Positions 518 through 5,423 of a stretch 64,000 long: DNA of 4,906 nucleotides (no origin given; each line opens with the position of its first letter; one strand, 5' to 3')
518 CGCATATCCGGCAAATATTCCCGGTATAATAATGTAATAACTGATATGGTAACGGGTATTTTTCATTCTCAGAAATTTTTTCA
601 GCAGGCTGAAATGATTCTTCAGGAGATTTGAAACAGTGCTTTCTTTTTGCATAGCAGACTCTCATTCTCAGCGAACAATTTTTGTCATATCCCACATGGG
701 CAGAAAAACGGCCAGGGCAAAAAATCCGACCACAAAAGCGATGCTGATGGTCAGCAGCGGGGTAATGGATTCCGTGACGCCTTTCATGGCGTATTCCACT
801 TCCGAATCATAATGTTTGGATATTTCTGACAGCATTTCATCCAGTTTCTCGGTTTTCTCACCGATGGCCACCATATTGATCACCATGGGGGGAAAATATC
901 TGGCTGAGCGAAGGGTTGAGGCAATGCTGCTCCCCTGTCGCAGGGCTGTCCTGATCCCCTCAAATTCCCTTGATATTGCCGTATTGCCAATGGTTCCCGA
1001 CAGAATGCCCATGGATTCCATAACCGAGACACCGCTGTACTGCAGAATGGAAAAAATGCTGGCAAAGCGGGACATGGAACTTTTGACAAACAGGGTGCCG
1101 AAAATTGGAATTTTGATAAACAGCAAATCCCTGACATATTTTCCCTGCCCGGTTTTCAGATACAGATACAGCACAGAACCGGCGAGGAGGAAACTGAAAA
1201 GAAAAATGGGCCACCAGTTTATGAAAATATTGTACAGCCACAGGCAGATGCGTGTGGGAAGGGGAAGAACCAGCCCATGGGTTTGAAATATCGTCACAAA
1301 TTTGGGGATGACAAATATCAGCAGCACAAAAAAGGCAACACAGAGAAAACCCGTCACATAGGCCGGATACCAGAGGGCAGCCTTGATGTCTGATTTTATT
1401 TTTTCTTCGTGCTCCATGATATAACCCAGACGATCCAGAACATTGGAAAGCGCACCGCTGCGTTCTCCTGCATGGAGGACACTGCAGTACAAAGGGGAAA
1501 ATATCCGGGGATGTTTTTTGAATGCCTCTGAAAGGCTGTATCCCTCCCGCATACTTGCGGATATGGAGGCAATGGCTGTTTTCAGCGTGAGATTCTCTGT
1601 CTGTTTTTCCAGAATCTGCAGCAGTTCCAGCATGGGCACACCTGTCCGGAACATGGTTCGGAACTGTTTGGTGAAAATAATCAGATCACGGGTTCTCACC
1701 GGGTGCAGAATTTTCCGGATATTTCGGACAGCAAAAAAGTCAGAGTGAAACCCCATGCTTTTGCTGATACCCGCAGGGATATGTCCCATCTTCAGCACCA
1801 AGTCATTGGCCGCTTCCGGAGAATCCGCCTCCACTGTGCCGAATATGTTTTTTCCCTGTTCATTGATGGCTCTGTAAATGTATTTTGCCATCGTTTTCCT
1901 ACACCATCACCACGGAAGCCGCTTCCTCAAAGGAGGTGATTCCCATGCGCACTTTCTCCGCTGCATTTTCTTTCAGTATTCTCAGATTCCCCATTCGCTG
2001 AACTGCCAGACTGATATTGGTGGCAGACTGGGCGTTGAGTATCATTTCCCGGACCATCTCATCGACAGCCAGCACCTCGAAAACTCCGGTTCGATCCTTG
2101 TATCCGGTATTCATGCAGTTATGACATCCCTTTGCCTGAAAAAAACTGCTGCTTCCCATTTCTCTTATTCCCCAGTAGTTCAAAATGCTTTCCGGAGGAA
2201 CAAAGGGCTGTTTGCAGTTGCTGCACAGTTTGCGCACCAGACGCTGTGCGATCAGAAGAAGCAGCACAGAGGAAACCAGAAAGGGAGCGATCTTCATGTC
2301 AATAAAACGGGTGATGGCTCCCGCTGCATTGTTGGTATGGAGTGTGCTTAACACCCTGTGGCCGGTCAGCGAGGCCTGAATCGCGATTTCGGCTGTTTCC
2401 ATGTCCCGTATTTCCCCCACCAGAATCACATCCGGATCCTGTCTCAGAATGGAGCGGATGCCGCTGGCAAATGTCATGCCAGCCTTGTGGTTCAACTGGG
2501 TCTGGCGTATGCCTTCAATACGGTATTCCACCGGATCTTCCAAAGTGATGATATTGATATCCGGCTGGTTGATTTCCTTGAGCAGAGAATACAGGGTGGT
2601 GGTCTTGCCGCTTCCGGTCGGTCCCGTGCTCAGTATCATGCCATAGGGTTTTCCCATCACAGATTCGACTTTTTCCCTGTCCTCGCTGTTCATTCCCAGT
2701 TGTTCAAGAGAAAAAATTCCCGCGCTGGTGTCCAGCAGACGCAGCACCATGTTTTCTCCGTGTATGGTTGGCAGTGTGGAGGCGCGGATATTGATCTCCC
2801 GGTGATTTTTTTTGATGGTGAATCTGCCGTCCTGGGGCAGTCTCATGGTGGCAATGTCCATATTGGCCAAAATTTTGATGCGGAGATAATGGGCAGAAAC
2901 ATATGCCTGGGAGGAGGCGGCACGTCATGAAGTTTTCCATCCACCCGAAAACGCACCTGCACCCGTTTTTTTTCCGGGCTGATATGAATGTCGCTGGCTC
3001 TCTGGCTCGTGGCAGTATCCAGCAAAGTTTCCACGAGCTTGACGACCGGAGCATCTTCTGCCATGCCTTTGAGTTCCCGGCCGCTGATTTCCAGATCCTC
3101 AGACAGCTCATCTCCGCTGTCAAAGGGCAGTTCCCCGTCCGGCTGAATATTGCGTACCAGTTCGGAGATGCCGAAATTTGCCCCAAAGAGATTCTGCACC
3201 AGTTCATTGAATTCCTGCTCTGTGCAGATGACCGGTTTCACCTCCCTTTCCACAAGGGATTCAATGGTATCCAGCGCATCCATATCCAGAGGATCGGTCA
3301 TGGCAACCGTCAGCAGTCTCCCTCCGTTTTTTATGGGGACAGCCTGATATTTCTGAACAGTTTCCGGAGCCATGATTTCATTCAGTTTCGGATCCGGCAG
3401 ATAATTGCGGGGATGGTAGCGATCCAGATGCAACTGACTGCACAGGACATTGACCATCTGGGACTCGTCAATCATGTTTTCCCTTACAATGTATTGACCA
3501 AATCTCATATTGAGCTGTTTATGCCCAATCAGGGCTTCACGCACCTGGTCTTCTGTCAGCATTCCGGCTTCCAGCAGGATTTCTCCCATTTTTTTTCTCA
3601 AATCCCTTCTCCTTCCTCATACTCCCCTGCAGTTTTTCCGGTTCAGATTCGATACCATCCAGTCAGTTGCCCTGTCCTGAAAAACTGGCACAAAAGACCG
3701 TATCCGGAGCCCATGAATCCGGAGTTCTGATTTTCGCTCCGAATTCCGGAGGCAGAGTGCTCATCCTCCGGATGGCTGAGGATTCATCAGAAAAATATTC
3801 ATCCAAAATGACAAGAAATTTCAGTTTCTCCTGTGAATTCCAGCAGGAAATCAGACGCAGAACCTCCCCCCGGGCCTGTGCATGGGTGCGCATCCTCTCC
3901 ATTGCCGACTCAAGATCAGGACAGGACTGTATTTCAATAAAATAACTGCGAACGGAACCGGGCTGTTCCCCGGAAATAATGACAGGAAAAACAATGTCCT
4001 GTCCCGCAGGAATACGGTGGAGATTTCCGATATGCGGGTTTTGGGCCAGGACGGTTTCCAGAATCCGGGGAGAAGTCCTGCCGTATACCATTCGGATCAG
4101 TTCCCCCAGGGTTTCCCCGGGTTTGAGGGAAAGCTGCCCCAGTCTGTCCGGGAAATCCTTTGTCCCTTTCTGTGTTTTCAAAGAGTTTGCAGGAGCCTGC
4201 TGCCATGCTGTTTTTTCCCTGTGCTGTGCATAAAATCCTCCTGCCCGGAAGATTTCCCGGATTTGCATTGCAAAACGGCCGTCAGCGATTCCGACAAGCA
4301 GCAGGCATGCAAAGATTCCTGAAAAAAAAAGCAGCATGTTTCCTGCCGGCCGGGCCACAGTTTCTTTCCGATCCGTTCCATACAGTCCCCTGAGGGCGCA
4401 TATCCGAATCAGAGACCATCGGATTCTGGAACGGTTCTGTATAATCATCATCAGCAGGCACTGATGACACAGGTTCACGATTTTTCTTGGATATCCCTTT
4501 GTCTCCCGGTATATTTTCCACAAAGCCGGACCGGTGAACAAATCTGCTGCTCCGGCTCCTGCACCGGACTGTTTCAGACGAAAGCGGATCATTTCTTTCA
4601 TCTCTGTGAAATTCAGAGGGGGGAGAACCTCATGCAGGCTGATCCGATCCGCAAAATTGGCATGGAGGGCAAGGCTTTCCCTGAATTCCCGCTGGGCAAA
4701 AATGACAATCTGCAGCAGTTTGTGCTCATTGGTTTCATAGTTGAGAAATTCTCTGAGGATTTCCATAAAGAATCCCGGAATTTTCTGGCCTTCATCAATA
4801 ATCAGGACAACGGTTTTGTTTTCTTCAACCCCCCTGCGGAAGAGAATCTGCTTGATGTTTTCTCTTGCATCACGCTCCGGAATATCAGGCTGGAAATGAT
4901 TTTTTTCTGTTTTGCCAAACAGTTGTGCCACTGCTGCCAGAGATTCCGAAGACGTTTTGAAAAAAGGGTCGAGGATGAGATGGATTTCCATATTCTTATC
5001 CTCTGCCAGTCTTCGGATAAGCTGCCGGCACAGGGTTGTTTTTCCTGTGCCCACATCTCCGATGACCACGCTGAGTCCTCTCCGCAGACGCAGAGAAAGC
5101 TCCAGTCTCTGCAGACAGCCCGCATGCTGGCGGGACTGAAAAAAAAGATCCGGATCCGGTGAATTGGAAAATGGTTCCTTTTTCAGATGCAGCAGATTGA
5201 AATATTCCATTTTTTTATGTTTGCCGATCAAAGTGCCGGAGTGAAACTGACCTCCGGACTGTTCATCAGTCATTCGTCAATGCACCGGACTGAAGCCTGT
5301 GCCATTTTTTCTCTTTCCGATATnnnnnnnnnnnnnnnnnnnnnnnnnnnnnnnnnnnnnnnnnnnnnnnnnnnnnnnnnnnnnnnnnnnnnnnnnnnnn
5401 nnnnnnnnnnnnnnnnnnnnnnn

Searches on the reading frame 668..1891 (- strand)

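Call 6: search_protein_families(library=pfam, proteins=[window:668-1891:-], max_evalue=0.00001)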
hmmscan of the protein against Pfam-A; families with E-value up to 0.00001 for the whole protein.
window:668-1891:- (407 aa): 1 family
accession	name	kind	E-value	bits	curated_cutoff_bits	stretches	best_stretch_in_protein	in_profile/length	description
PF00482.28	T2SSF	-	3.6e-55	185.7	25.2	2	73-196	1-125/125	Type II secretion system (T2SS), protein F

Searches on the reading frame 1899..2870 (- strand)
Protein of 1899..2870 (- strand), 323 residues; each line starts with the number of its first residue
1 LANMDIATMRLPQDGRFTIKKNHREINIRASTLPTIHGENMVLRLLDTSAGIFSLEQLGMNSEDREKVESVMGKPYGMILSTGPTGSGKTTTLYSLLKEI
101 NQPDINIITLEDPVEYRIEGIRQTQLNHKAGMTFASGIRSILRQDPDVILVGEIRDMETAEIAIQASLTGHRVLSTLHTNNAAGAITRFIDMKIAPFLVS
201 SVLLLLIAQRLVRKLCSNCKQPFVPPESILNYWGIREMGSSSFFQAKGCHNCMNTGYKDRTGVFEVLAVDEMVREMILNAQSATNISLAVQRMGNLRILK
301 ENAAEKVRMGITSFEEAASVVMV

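Call 6: search_protein_families(library=pfam, proteins=[window:1899-2870:-], max_evalue=0.00001)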
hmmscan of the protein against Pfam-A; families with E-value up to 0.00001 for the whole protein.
window:1899-2870:- (323 aa): 1 family
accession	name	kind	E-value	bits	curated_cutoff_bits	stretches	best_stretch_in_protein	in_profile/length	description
PF00437.27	T2SSE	-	7.9e-113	377.3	24.9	1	1-317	67-368/370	Type II/IV secretion system protein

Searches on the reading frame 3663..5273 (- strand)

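Call 6: search_protein_families(library=pfam, proteins=[window:3663-5273:-], max_evalue=0.00001)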
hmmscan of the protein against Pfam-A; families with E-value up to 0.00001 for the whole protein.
window:3663-5273:- (536 aa): 6 families
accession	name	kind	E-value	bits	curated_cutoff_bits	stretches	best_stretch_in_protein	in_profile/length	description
PF13401.12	AAA_22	-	1.2e-19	71.4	27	1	64-199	4-128/130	AAA domain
PF01637.24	ATPase_2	-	8.5e-09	36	33.2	1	65-268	20-225/225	ATPase domain predominantly from Archaea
PF13173.12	AAA_14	-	3.8e-07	30.6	27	0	68-225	5-128/129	AAA domain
PF13191.12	AAA_16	-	7.9e-07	30.1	32.6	1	66-179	25-158/167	AAA ATPase domain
PF05489.18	Phage_tail_X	-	1e-06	28.6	22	1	386-434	8-56/60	Phage Tail Protein X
PF20703.3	nSTAND1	-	1.8e-06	28.3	27.1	1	50-237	23-204/379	Novel STAND NTPase 1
